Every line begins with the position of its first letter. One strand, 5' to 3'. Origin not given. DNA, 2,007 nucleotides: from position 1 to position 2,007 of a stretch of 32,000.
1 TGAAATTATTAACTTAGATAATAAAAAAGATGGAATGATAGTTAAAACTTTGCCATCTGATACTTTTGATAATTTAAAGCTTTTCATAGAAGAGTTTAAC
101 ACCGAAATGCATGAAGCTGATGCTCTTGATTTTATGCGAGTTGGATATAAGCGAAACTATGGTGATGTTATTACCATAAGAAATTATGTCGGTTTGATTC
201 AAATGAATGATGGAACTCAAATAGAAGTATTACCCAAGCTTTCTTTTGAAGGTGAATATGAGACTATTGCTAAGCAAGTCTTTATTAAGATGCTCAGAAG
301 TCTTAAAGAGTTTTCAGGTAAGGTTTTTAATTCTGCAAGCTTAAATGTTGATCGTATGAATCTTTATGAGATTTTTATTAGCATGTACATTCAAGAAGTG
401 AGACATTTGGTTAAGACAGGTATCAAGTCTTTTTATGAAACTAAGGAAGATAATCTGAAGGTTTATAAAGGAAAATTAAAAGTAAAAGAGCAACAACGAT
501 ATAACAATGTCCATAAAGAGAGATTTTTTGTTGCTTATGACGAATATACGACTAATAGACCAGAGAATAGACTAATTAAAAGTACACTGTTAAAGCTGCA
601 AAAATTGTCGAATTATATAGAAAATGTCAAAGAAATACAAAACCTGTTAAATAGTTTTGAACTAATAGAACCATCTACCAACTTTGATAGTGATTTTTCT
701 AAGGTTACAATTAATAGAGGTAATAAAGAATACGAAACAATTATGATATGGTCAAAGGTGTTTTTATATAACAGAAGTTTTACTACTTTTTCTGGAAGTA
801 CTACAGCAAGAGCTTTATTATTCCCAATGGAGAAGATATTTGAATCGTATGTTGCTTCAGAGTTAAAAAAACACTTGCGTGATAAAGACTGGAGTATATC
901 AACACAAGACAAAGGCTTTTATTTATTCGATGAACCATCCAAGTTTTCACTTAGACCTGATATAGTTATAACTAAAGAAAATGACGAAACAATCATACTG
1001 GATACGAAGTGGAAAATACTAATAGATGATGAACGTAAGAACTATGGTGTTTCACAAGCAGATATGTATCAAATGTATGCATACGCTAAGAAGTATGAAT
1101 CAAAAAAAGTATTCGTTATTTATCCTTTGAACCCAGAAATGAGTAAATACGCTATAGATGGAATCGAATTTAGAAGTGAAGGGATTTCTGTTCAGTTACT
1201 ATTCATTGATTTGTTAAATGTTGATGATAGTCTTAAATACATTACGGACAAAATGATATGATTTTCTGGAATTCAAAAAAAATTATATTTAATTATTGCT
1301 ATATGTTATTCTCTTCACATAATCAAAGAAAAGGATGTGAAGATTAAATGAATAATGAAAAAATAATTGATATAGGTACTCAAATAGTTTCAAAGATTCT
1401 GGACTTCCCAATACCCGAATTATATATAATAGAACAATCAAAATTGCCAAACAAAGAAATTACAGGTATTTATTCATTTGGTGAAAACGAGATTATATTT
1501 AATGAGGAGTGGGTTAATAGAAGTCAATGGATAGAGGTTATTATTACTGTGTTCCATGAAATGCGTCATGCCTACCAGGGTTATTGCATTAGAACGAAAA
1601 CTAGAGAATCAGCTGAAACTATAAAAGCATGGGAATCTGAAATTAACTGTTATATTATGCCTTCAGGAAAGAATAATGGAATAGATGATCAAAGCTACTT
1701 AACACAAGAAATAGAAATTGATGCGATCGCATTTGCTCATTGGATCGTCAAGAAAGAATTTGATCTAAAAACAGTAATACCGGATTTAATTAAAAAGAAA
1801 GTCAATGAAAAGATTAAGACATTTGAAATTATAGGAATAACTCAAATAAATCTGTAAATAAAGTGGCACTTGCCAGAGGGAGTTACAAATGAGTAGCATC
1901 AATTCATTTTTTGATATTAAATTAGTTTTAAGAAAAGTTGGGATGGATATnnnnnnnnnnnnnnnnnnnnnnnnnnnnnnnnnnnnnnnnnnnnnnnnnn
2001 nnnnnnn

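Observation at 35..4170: Candidate undescribed defence-type module: mcrC followed by two paralogous HExxH zincins, an atypical two-dsRBD RNase III, tandem repeats and a terminated non-coding tail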

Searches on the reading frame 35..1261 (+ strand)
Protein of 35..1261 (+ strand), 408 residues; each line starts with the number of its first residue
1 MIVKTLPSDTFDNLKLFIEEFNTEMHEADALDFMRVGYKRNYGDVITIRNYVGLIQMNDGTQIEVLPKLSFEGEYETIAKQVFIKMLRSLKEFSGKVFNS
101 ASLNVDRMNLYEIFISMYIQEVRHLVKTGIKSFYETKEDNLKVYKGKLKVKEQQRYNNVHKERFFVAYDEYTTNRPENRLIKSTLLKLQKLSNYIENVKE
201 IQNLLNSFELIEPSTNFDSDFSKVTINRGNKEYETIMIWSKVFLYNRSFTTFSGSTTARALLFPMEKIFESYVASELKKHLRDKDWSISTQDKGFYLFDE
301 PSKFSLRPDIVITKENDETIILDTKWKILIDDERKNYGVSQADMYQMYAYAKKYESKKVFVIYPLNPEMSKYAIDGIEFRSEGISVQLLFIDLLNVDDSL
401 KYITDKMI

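Call 3: search_protein_families(library=pfam, proteins=[window:35-1261:+], max_evalue=0.1)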
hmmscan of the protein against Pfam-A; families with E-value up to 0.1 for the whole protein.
window:35-1261:+ (408 aa): 1 family
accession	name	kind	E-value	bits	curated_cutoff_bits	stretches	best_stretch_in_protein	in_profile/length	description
PF10117.15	McrBC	-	1e-90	304.4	23.9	1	47-364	2-318/318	McrBC 5-methylcytosine restriction system component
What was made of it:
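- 1..1261 (+): mcrC (McrBC type IV restriction subunit). The ORF is open from the window edge. The first ATG is at 35, and the gene probably starts 66 nt left of the window. PF10117 E=1e-90 (call 3).
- On McrBC type IV restriction system: PF10117 E=1e-90 over profile positions 2-318 of 318 (call 3).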

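Call 4: search_protein_families(library=padloc, proteins=[window:35-1261:+], max_evalue=0.1)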
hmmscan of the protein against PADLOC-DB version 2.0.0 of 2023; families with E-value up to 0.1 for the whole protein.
window:35-1261:+ (408 aa): 0 families

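Call 5: search_protein_families(library=ncbifam, proteins=[window:35-1261:+], max_evalue=0.1)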
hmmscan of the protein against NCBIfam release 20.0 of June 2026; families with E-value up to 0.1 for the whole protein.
window:35-1261:+ (408 aa): 1 family
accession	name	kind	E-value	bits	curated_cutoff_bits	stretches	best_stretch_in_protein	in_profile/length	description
NF007277.0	PRK09736.1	equivalog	1.4e-27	96.7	338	1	107-357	36-295/353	5-methylcytosine-specific restriction endonuclease system specificity protein McrC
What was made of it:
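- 1..1261 (+): NCBIfam McrC 96.7 bits, below the 338-bit equivalog cutoff (call 5).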

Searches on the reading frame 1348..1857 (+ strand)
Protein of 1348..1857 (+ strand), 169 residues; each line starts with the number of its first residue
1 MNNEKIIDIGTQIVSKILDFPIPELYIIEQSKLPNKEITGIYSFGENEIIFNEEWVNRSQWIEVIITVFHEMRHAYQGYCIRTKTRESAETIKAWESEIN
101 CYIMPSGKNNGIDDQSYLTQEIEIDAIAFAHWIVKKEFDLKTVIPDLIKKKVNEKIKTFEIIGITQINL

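Call 3: search_protein_families(library=pfam, proteins=[window:1348-1857:+], max_evalue=0.1)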
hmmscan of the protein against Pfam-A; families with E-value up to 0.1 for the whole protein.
window:1348-1857:+ (169 aa): 3 families
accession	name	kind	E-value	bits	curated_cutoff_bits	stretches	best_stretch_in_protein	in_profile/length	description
PF10263.15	SprT-like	-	1.4e-05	25.3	25.6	1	33-99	29-95/108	SprT-like family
PF13058.12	DUF3920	-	0.00022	21.9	27.3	1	38-95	54-90/126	Protein of unknown function (DUF3920)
PF20573.4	DUF6782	-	0.073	12.8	27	1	37-80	67-106/241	Putative metallopeptidase family (DUF6782)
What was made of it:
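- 1348..1857 (+): zinA: small SprT-like / minigluzincin-like metallopeptidase (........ ... QEIEIDA). It is a backbone gene of an Acholeplasma prophage family. PF10263 25.3 bits against a 25.6 cutoff; DUF3920 (call 3).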

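Call 4: search_protein_families(library=padloc, proteins=[window:1348-1857:+], max_evalue=0.1)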
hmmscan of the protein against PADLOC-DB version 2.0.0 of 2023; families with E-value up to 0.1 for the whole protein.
window:1348-1857:+ (169 aa): 0 families

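Call 5: search_protein_families(library=ncbifam, proteins=[window:1348-1857:+], max_evalue=0.1)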
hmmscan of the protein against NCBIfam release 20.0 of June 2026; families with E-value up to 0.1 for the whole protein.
window:1348-1857:+ (169 aa): 0 families

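Call 39: search_protein_families(library=phrogs, proteins=[window:1348-1857:+], max_evalue=0.01)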
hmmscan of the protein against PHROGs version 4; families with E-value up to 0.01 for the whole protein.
window:1348-1857:+ (169 aa): 2 families
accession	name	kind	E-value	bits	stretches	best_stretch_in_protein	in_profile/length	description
phrog_1314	-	DNA, RNA and nucleotide metabolism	0.00085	19.5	1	46-141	53-132/394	HNH endonuclease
phrog_3768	-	unknown function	0.0086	17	0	36-78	48-90/216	-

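Call 41: find_homologous_proteins(query=window:1348-1854:+, max_evalue=0.001)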
Query window:1348-1854:+ (169 aa): 170 proteins with E <= 0.001 among 218 candidates; the best 120 are listed.
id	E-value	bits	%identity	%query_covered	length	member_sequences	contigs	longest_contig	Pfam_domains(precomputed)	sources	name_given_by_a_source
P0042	4.4e-105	366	99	100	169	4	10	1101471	PF10263.16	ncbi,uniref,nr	ncbi:SprT-like domain-containing protein [Acholeplasma laidlawii]|uniref:SprT-like domain-containing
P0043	4.6e-82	291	81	95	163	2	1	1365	PF10263.16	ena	-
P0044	1.2e-80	287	81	92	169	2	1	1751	-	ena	-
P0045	1.6e-78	280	80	92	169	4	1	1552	-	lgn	-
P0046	2.3e-76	273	74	95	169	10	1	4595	PF10263.16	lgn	-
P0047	2.3e-75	270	72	100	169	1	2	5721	PF10263.16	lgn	-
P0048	2.3e-75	270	76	92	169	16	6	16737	-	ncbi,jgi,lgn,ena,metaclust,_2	jgi:hypothetical protein|metaclust:\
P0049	3.7e-74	266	72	95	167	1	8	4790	-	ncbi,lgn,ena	-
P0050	5.3e-74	265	74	94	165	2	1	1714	PF10263.16,PF13058.13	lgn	-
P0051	1.1e-73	264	75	94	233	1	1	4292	-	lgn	-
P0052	1.3e-73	264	73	94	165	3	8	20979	PF10263.16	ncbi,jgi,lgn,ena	jgi:hypothetical protein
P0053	9.2e-72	258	76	90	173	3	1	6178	-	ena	-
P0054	7.2e-70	252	71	95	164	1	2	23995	-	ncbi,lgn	-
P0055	2.5e-69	250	67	96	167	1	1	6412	-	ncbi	-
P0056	2.5e-68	247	70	95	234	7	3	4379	-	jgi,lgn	-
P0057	3.8e-68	246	70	92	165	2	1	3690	PF10263.16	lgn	-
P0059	1.5e-67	244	65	96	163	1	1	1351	PF10263.16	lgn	-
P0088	6.6e-60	219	63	96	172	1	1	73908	-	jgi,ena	jgi:hypothetical protein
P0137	7.9e-38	148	65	59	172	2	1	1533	PF10263.16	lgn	-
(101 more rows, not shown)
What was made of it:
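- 1348..1857 (+): More than 170 homologues (call 41).
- On SprT-like zincin (PF10263): The precomputed Pfam hits listed for several zinA homologues do include PF10263 (call 41).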

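Call 42: find_encoding_contigs(protein=P0042, flank=10000, max_places=8)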
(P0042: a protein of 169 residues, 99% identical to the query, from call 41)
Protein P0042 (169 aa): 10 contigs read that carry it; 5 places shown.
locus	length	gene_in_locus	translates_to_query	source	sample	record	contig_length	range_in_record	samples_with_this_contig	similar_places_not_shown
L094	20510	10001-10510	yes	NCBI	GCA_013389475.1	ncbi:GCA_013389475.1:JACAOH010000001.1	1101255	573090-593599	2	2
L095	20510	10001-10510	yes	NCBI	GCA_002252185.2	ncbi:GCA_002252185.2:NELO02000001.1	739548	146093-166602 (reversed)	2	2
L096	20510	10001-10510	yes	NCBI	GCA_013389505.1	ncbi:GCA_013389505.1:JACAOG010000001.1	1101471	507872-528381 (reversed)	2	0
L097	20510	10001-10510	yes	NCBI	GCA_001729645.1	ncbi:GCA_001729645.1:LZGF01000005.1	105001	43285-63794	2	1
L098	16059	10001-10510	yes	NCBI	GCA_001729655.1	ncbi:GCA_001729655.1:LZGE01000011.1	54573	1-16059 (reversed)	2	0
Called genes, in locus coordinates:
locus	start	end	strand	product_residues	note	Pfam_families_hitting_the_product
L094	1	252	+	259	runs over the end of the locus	-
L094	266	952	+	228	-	-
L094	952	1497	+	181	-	-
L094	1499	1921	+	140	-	-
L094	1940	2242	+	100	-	-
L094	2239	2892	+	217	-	-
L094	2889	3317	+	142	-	PF05105:Phage_holin_4_1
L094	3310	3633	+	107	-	PF09682:Phage_holin_6_1 (weak)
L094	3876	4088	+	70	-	-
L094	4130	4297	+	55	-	PF07508:Recombinase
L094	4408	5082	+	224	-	PF13408:Zn_ribbon_recom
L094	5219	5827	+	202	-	PF13365:Trypsin_2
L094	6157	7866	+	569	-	-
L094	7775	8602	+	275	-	PF07728:AAA_5, PF28529:McrB_lid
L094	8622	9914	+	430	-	PF10117:McrBC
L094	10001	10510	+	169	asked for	PF10263:SprT-like (weak)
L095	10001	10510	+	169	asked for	PF10263:SprT-like (weak)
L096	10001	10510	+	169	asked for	PF10263:SprT-like (weak)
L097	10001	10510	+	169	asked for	PF10263:SprT-like (weak)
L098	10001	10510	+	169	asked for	PF10263:SprT-like (weak)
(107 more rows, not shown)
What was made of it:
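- Checked: It is called as 430 aa in five assemblies (call 42).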

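Call 47: find_encoding_contigs(protein=P0052, flank=8000, max_places=4)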
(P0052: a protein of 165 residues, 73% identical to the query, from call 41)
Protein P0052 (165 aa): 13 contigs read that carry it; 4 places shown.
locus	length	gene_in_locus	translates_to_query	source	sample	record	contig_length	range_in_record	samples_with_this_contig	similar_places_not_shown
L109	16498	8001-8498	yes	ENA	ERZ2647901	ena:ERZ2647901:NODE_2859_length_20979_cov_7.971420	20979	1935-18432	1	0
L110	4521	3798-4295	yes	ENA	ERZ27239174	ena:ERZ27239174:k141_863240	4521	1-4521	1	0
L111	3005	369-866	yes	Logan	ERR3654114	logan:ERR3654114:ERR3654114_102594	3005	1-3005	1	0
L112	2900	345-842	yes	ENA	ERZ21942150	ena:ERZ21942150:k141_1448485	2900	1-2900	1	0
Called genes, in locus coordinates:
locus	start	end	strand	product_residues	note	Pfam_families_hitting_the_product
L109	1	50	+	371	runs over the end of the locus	-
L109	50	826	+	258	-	-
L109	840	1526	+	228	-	-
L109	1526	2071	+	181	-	-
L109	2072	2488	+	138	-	-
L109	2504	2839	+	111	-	-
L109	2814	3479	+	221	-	-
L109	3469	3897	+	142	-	PF05105:Phage_holin_4_1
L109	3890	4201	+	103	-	PF09682:Phage_holin_6_1 (weak)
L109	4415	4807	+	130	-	-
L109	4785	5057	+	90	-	PF20612:SHOCT_2 (weak)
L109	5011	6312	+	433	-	PF00239:Resolvase, PF07508:Recombinase, PF13408:Zn_ribbon_recom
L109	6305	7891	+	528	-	PF00239:Resolvase, PF07508:Recombinase, PF13408:Zn_ribbon_recom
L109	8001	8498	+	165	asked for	PF10263:SprT-like (weak)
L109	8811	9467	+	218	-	-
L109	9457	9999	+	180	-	PF12844:HTH_19 (weak), PF13560:HTH_31, PF01381:HTH_3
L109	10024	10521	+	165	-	-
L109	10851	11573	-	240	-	PF00665:rve, PF13683:rve_3, PF13333:rve_2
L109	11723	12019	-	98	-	-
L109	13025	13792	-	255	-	-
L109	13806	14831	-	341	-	-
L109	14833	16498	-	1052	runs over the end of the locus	PF04313:HSDR_N, PF04851:ResIII, PF18766:SWI2_SNF2, PF22679:T1R_D3-like, PF11867:T1RH-like_C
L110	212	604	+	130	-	-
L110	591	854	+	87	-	PF20612:SHOCT_2 (weak)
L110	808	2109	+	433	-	PF00239:Resolvase, PF07508:Recombinase, PF13408:Zn_ribbon_recom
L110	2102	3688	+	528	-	PF00239:Resolvase, PF07508:Recombinase, PF13408:Zn_ribbon_recom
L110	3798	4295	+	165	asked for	PF10263:SprT-like (weak)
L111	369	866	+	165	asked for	PF10263:SprT-like (weak)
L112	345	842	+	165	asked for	PF10263:SprT-like (weak)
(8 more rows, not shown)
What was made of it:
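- On Integron gene cassette / attC: The associated recombinases are of the serine type (call 47).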

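Call 48: find_encoding_contigs(protein=P0088, flank=8000, max_places=2)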
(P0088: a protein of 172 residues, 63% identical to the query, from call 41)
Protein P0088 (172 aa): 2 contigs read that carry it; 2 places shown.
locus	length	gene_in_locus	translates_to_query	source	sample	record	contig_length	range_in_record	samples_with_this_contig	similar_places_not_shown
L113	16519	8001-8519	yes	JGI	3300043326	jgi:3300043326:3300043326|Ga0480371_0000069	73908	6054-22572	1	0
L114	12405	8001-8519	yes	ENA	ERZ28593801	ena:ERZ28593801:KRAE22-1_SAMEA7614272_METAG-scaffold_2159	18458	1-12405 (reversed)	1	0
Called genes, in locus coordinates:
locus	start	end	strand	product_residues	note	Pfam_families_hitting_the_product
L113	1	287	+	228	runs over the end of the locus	-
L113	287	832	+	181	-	PF18454:Mtd_N (weak)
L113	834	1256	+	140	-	-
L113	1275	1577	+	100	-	-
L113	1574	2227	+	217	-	-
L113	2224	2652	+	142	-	PF05105:Phage_holin_4_1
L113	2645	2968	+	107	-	PF09682:Phage_holin_6_1 (weak)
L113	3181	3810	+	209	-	PF00440:TetR_N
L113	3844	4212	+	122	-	-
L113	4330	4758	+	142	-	-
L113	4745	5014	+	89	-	PF20612:SHOCT_2 (weak)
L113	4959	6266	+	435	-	PF00239:Resolvase, PF07508:Recombinase, PF13408:Zn_ribbon_recom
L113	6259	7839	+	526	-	PF00239:Resolvase, PF07508:Recombinase, PF13408:Zn_ribbon_recom (weak)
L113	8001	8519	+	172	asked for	-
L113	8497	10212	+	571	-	PF03235:GmrSD_N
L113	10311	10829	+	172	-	-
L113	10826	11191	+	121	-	-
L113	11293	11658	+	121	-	-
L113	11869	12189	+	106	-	PF07467:BLIP (faint)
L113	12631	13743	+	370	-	PF13560:HTH_31, PF01381:HTH_3, PF12844:HTH_19, PF13443:HTH_26, PF02086:MethyltransfD12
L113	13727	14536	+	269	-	PF01555:N6_N4_Mtase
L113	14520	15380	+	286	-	PF04556:DpnII, PF26568:RE_BanI_C (weak)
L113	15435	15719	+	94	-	-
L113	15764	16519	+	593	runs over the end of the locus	PF03235:GmrSD_N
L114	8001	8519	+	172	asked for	-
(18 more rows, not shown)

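Call 49: search_dna_similar(query=window:1348-1854:+, collection=phages, mode=protein, max_evalue=0.001)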
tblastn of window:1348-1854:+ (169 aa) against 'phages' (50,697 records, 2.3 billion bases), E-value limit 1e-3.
No match.

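Call 83: search_solved_structures(query=A6, max_evalue=1)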
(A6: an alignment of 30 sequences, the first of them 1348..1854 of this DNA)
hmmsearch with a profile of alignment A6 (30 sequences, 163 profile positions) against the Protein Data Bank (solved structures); distinct sequences matched with E-value up to 1: 3.
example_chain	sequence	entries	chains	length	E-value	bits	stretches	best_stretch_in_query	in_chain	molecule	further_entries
5bty_A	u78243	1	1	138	0.33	13.9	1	9-52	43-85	lpg1496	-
5btz_A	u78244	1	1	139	0.33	13.9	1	9-52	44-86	lpg1496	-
7xr9_A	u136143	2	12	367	0.74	12.8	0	61-104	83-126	DgpA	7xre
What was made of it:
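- Closest known: SprT-like / minigluzincin metallopeptidases. Different: Just under the Pfam cutoff, and no significant sequence match to a solved structure (call 83). zinA is specific to Acholeplasma-type prophages. zinB matches no family.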

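Call 87: predict_structure(alignment_id=A6)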
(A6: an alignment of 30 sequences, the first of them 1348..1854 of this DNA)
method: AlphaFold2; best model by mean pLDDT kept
length: 169 residues; sequences in the alignment: 30
mean_pLDDT: 89.3   pTM: 0.86
mean pLDDT of the five models: 89.3, 89.2, 88.9, 88.1, 88.0
residues with pLDDT >= 90: 122; 70-90: 31; 50-70: 14; < 50: 2
segments of 3 or more residues with pLDDT < 50: none
pLDDT, mean of each block of 10 residues (from residue 1): 92 95 95 82 93 94 95 97 95 95 74 79 96 92 91 93 57
secondary structure, 60 per line:
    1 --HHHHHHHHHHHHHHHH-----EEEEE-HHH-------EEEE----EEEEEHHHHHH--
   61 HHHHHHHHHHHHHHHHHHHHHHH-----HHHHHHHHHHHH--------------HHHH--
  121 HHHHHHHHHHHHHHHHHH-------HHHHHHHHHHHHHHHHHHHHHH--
elements in order: H3-18 E24-28 E40-43 E48-52 H53-58 H61-83 H89-100 H115-118 H121-138 H146-167

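Call 90: fold_search(model_id=the predicted structure, library=pdb)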
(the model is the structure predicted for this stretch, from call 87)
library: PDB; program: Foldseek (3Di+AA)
matches with E <= 10: 62; with E <= 0.001: 0
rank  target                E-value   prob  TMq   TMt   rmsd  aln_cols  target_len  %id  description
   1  4jix_A                7.6e-03  1.00  0.35  0.51   8.2       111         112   14  Crystal structure of the metallopeptidase zymogen of Methanocaldococcus jannaschii jannalysin (released 2013-06-12)
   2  5d1t                  3.3e-02  0.66  0.30  0.14  11.4       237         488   14  Anthrax toxin lethal factor with hydroxamic acid inhibitor (released 2015-11-11)
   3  4jix_B                4.1e-02  0.97  0.33  0.49   8.9       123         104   14  Crystal structure of the metallopeptidase zymogen of Methanocaldococcus jannaschii jannalysin (released 2013-06-12)
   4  4qhi_D                7.0e-02  0.98  0.35  0.51   7.5       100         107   16  Crystal structure of Methanocaldococcus jannaschii selecase mutant R36W (released 2014-07-16)
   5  4qhi_A                7.4e-02  0.97  0.36  0.53   7.6       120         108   14  Crystal structure of Methanocaldococcus jannaschii selecase mutant R36W (released 2014-07-16)
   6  4jiu                  7.8e-02  0.91  0.32  0.48   8.9       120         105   16  Crystal structure of the metallopeptidase zymogen of Pyrococcus abyssi abylysin (released 2013-06-12)
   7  4pkq                  8.2e-02  0.72  0.38  0.17   9.1       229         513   14  Anthrax toxin lethal factor with bound zinc (released 2014-11-12)
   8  4qhj_A                9.1e-02  0.97  0.33  0.49   6.0       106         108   16  Crystal structure of Methanocaldococcus jannaschii selecase mutant I100F+H107F (released 2014-07-16)
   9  4qhi_C                9.7e-02  0.97  0.35  0.52   7.9       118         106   13  Crystal structure of Methanocaldococcus jannaschii selecase mutant R36W (released 2014-07-16)
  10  4qhg                  9.7e-02  0.95  0.36  0.53   8.6       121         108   16  Crystal structure of Methanocaldococcus jannaschii dimeric selecase (released 2014-07-16)
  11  4qhi_B                1.1e-01  0.97  0.36  0.52   7.5       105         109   14  Crystal structure of Methanocaldococcus jannaschii selecase mutant R36W (released 2014-07-16)
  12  6zxk_J                1.3e-01  0.66  0.30  0.10   8.7       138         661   17  Fully-loaded anthrax lethal toxin in its heptameric pre-pore state and PA7LF(2+1B) arrangement (released 2020-09-02)
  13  4qhf                  1.6e-01  0.99  0.34  0.50   3.1        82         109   16  Crystal structure of Methanocaldococcus jannaschii monomeric selecase (released 2014-07-16)
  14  4pkt                  1.6e-01  0.69  0.32  0.13   7.5       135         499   20  Anthrax toxin lethal factor with bound small molecule inhibitor 13 (released 2014-11-12)
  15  6zxj_I                2.4e-01  0.38  0.26  0.09  10.1       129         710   13  Fully-loaded anthrax lethal toxin in its heptameric pre-pore state, in which the third lethal factor is masked out (PA (released 2020-09-02)
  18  6mdx_A                7.9e-01  0.75  0.34  0.32   7.9        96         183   21  Mechanism of protease dependent DPC repair (released 2019-04-10)
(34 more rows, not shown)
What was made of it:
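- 1348..1857 (+): AF2 pLDDT 89; weak matches to jannalysin/selecase, IrrE and SPRTN (calls 87, 90).
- On SprT-like zincin (PF10263): SPRTN 6mdx has E=0.79 (call 90).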
